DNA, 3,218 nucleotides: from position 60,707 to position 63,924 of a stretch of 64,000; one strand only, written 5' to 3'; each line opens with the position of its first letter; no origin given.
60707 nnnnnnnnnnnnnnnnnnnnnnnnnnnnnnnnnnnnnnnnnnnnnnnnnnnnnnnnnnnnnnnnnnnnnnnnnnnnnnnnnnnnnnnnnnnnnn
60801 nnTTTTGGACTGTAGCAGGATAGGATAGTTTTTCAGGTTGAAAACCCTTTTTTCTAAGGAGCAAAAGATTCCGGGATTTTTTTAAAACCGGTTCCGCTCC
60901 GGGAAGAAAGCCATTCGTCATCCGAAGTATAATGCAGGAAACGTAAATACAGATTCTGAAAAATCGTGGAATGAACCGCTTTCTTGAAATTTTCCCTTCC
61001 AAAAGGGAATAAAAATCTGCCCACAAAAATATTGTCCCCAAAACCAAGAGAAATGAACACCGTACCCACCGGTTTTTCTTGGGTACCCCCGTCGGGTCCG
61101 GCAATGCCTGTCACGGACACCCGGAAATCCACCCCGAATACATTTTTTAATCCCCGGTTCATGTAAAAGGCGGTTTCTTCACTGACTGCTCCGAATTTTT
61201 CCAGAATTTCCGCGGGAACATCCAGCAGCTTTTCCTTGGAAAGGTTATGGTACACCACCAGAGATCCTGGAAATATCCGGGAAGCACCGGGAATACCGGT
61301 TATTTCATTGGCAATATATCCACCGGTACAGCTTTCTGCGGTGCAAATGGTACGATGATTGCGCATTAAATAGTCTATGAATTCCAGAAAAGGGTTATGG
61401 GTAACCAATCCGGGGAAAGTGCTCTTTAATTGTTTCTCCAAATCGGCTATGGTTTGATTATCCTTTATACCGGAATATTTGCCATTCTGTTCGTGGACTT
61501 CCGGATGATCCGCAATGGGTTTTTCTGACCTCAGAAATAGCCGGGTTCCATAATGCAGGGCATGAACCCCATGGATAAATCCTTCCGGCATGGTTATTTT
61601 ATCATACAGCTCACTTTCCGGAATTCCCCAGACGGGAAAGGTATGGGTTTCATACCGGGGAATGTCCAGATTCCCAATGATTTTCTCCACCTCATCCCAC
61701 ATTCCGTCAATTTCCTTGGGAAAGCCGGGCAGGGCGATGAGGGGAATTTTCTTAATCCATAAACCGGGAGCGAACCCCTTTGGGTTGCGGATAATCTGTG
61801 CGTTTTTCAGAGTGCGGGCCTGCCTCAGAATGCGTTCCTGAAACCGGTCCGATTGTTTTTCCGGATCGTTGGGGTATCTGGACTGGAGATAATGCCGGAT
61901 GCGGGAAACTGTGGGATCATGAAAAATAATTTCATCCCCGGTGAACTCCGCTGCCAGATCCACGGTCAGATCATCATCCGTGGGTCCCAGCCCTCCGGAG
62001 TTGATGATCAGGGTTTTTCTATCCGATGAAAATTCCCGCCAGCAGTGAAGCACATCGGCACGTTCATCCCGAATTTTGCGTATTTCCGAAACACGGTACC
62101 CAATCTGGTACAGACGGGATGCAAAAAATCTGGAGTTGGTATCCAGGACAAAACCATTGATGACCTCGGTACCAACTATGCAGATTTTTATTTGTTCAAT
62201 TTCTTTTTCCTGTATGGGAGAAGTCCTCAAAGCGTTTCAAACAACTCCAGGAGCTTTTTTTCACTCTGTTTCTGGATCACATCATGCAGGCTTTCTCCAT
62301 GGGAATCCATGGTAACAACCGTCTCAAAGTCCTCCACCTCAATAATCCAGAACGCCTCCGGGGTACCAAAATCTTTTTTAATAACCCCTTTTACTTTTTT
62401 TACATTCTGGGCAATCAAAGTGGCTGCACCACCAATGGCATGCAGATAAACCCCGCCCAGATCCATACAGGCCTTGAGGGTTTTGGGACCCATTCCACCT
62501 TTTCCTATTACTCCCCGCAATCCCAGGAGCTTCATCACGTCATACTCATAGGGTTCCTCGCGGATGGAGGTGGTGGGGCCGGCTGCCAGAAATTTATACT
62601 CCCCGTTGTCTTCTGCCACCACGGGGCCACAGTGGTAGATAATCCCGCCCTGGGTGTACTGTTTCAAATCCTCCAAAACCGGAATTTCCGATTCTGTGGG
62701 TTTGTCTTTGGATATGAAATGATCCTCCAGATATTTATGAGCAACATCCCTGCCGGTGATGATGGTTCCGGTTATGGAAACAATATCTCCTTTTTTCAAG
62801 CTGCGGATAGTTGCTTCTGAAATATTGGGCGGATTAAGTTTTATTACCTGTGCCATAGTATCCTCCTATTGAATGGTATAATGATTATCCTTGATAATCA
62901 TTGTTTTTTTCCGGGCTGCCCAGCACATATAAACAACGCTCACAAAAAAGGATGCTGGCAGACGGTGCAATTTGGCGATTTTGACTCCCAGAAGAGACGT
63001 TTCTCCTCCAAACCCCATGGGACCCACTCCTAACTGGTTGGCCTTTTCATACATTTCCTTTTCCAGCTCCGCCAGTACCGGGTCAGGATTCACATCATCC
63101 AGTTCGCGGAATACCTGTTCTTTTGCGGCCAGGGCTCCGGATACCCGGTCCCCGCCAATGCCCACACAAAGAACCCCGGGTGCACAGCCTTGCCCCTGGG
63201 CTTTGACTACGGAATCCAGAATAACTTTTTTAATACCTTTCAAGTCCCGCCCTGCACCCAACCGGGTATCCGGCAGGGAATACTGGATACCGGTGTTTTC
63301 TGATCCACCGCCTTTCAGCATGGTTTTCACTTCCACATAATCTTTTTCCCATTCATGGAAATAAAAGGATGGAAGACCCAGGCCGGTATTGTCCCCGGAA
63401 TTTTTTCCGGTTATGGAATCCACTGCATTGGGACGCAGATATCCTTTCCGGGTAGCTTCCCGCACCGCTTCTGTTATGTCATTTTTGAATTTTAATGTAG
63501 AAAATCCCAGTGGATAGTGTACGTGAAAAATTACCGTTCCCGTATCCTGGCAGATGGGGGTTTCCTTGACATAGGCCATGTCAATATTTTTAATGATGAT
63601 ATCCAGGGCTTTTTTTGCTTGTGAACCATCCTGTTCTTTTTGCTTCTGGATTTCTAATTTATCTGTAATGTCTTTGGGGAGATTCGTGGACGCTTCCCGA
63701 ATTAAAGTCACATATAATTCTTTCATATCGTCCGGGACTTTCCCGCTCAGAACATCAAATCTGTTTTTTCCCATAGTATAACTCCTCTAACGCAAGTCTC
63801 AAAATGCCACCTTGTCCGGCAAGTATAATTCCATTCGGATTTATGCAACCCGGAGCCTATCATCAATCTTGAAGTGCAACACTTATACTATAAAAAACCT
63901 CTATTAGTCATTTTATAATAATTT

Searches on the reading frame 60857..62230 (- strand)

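Call 76: search_protein_families(library=pfam, proteins=[window:60857-62230:-], max_evalue=0.0001)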
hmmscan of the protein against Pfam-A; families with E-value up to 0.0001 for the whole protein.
window:60857-62230:- (458 aa): 2 families
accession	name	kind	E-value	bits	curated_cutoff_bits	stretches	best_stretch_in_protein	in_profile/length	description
PF02464.23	CinA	-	1.1e-43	149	23.5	1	285-425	9-149/155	Competence-damaged protein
PF00994.29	MoCF_biosynth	-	2.3e-22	79.7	26.6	1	16-181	2-137/144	Probable molybdopterin binding domain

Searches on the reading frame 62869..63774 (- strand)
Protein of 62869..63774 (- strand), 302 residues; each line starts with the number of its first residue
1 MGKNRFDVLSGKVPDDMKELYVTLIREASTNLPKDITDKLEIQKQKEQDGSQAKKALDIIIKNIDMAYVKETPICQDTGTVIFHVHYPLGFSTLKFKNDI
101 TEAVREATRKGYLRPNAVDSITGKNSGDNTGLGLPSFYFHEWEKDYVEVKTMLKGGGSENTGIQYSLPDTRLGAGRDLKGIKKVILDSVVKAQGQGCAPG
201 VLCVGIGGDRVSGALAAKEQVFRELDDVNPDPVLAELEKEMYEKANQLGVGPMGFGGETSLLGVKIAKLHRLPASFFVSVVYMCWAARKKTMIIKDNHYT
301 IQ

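Call 76: search_protein_families(library=pfam, proteins=[window:62869-63774:-], max_evalue=0.0001)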
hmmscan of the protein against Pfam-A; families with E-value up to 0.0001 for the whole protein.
window:62869-63774:- (302 aa): 1 family
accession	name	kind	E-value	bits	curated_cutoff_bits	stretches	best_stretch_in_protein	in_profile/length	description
PF05681.19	Fumerase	-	1.7e-76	257.6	25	1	21-292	4-269/270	Fumarate hydratase (Fumerase)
